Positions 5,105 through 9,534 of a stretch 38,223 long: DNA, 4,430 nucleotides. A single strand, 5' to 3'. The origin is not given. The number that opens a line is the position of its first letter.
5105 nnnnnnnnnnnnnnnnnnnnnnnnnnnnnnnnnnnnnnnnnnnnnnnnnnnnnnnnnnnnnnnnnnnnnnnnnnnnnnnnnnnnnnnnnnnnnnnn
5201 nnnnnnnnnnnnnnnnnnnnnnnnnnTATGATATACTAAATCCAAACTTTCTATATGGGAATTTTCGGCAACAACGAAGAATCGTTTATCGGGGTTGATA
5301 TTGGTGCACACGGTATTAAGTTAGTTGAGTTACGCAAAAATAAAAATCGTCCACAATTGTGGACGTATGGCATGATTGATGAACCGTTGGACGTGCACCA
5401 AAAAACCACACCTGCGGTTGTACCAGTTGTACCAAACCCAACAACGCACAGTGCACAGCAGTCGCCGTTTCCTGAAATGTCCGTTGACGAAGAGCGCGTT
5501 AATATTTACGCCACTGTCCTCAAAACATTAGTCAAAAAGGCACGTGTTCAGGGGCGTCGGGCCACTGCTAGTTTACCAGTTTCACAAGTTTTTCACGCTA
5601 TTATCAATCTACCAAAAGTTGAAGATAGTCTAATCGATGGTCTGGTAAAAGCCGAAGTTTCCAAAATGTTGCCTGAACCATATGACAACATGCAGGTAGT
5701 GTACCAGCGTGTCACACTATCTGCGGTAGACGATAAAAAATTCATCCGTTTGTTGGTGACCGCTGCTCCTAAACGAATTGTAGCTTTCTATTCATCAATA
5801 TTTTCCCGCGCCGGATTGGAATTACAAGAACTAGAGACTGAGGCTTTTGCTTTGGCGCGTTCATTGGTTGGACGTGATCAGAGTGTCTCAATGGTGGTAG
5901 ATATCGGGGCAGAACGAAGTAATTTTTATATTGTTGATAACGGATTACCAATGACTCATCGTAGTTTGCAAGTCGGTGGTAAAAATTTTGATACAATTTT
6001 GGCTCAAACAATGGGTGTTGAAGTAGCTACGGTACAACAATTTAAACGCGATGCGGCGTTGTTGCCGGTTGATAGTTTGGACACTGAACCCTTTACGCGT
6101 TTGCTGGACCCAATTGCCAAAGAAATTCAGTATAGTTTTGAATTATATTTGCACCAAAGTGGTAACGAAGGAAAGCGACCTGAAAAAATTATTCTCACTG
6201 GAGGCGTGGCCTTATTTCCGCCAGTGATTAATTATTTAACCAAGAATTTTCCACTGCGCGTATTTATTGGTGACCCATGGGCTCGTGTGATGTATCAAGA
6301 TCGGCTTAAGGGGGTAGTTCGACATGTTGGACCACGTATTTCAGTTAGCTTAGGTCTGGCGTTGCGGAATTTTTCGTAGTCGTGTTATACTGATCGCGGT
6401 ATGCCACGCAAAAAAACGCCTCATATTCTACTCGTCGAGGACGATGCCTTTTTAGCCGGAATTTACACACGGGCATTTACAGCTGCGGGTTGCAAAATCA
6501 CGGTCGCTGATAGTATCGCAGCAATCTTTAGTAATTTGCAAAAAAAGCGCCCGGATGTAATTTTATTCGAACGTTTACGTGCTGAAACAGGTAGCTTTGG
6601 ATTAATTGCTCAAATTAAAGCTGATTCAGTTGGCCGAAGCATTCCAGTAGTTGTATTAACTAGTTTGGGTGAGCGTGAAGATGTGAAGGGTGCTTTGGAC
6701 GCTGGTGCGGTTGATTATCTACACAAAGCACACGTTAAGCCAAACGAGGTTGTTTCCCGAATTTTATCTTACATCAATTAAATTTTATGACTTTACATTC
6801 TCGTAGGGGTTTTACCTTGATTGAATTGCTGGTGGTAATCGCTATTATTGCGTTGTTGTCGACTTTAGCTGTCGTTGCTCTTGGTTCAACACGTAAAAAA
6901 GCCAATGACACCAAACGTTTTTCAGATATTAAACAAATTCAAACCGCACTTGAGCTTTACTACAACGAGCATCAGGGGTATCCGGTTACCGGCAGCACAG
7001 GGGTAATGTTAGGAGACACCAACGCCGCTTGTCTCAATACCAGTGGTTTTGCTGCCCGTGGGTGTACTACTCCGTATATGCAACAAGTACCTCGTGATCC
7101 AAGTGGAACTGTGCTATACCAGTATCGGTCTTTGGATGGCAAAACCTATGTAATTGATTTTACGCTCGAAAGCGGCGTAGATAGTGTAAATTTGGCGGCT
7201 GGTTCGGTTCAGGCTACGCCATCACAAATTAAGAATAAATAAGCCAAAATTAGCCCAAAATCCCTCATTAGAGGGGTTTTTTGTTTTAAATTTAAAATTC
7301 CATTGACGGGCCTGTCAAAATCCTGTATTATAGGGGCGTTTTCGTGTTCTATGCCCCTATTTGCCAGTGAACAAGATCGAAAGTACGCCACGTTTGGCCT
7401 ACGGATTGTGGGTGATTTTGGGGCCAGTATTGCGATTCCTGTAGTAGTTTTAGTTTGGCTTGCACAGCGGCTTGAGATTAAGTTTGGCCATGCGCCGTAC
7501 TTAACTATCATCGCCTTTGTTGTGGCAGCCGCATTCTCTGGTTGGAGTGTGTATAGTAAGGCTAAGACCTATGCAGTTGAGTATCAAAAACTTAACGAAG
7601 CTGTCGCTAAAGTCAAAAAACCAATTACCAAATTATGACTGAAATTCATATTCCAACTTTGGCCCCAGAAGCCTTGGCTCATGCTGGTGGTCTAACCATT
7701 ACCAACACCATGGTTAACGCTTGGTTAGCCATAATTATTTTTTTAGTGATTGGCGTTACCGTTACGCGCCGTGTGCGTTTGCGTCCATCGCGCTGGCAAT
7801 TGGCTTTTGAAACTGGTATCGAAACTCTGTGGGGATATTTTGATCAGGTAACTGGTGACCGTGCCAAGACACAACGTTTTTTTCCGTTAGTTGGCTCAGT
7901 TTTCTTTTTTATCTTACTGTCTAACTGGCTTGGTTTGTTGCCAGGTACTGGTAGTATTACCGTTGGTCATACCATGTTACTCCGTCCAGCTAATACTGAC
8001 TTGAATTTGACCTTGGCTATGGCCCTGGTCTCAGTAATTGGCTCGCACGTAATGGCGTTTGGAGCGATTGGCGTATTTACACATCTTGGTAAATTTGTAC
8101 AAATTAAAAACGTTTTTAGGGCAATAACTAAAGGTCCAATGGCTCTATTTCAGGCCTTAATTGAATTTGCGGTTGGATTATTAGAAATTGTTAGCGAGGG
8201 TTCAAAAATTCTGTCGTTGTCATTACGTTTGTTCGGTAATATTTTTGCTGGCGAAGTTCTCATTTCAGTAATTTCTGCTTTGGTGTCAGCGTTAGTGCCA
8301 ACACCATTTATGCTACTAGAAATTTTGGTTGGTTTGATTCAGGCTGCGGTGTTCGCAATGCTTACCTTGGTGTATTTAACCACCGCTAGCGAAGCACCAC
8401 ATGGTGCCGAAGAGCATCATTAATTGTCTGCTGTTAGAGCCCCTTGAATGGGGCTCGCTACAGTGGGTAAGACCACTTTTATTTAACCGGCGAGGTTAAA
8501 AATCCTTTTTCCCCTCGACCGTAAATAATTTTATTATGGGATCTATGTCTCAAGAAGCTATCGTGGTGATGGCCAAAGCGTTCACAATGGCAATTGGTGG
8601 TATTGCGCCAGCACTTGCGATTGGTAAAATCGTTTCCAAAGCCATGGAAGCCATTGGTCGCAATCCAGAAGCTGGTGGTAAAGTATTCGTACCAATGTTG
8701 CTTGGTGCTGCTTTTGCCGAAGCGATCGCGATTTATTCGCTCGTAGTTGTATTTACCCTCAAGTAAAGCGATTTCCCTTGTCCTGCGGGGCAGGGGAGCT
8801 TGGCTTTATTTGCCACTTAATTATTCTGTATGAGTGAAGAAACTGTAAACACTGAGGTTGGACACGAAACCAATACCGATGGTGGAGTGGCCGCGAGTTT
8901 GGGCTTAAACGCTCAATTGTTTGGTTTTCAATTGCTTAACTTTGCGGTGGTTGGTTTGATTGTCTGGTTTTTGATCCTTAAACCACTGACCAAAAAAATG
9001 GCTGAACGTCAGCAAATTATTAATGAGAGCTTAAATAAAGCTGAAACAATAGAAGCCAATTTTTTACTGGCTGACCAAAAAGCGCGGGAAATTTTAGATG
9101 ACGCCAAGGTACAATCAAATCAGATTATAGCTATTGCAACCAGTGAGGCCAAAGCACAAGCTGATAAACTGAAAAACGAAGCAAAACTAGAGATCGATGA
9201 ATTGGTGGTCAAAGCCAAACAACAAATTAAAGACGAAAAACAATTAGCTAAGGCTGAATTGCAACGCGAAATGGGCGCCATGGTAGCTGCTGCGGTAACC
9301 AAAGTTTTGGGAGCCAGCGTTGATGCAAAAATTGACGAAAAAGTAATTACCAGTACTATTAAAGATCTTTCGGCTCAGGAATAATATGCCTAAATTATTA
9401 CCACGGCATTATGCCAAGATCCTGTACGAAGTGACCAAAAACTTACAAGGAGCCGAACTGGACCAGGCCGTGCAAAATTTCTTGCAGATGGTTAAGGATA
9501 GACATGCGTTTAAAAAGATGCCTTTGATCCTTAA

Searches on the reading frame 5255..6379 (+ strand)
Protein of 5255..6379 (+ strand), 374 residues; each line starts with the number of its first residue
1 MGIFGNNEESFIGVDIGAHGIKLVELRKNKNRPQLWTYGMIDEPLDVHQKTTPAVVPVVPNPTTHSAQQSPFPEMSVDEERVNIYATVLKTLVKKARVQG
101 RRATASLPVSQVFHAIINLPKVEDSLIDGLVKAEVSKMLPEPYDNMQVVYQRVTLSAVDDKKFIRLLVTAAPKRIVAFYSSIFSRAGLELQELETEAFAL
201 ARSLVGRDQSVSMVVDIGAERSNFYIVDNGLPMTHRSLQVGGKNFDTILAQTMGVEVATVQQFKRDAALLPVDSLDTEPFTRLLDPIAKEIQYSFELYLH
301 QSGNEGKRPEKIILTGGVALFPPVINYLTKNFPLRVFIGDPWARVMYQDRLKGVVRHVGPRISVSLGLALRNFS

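Call 51: search_protein_families(library=pfam, proteins=[window:5255-6379:+], max_evalue=0.00001)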
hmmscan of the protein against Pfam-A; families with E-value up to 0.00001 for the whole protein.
window:5255-6379:+ (374 aa): 1 family
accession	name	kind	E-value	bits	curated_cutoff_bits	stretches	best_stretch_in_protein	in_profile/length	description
PF11104.14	PilM_2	-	5.2e-28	98.4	27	1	85-373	47-340/340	Type IV pilus assembly protein PilM;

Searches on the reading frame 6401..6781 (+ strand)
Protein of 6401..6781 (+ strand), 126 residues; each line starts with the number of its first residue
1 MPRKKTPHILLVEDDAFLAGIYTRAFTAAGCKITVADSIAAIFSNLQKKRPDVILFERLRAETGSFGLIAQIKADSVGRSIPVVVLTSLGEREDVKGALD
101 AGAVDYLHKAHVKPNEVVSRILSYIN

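Call 51: search_protein_families(library=pfam, proteins=[window:6401-6781:+], max_evalue=0.00001)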
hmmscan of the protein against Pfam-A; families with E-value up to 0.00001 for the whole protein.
window:6401-6781:+ (126 aa): 1 family
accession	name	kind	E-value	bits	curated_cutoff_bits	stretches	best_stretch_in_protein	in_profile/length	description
PF00072.30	Response_reg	-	2.2e-14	54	30.2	1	9-120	1-109/111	Response regulator receiver domain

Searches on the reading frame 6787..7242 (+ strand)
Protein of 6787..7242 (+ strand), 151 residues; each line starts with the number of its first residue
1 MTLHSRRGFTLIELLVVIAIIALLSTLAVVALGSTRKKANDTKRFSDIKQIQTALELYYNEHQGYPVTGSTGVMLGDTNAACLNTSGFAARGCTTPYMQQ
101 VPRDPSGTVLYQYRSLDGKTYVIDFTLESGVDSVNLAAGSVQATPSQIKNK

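Call 51: search_protein_families(library=pfam, proteins=[window:6787-7242:+], max_evalue=0.00001)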
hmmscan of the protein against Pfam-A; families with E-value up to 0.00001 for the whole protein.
window:6787-7242:+ (151 aa): 2 families
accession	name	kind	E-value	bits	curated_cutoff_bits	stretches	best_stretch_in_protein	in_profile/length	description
PF07963.17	N_methyl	-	1.3e-08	34.5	21.2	1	5-28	3-26/27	Prokaryotic N-terminal methylation motif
PF08334.16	T2SSG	-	7.8e-06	26.4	21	0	35-116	5-79/108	Type II secretion system (T2SS), protein G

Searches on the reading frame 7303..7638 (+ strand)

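Call 51: search_protein_families(library=pfam, proteins=[window:7303-7638:+], max_evalue=0.00001)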
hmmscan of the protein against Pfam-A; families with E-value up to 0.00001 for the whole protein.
window:7303-7638:+ (111 aa): 1 family
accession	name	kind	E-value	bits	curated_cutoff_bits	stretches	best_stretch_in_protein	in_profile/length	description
PF09527.15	ATPase_gene1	-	1.3e-07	31.9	26.6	1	37-84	5-52/54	Putative F0F1-ATPase subunit Ca2+/Mg2+ transporter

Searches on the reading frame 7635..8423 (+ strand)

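Call 51: search_protein_families(library=pfam, proteins=[window:7635-8423:+], max_evalue=0.00001)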
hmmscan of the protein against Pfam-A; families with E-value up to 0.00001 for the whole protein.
window:7635-8423:+ (262 aa): 1 family
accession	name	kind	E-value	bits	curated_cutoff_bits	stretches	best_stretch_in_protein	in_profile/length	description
PF00119.25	ATP-synt_A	-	2.9e-40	138.9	33.9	1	27-248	2-216/217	ATP synthase A chain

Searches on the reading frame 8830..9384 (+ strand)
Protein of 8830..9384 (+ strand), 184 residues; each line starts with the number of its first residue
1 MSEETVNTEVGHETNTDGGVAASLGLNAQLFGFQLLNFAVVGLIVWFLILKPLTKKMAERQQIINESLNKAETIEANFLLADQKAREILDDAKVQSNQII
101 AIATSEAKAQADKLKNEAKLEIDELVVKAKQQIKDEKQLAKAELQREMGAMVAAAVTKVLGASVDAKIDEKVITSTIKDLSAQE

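Call 80: search_protein_families(library=pfam, proteins=[window:8830-9384:+], max_evalue=0.00001)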
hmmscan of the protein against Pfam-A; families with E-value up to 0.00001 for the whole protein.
window:8830-9384:+ (184 aa): 1 family
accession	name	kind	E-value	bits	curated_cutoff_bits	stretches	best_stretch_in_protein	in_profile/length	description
PF00430.23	ATP-synt_B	-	7.2e-22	78.3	28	1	32-160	3-131/132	ATP synthase B/B' CF(0)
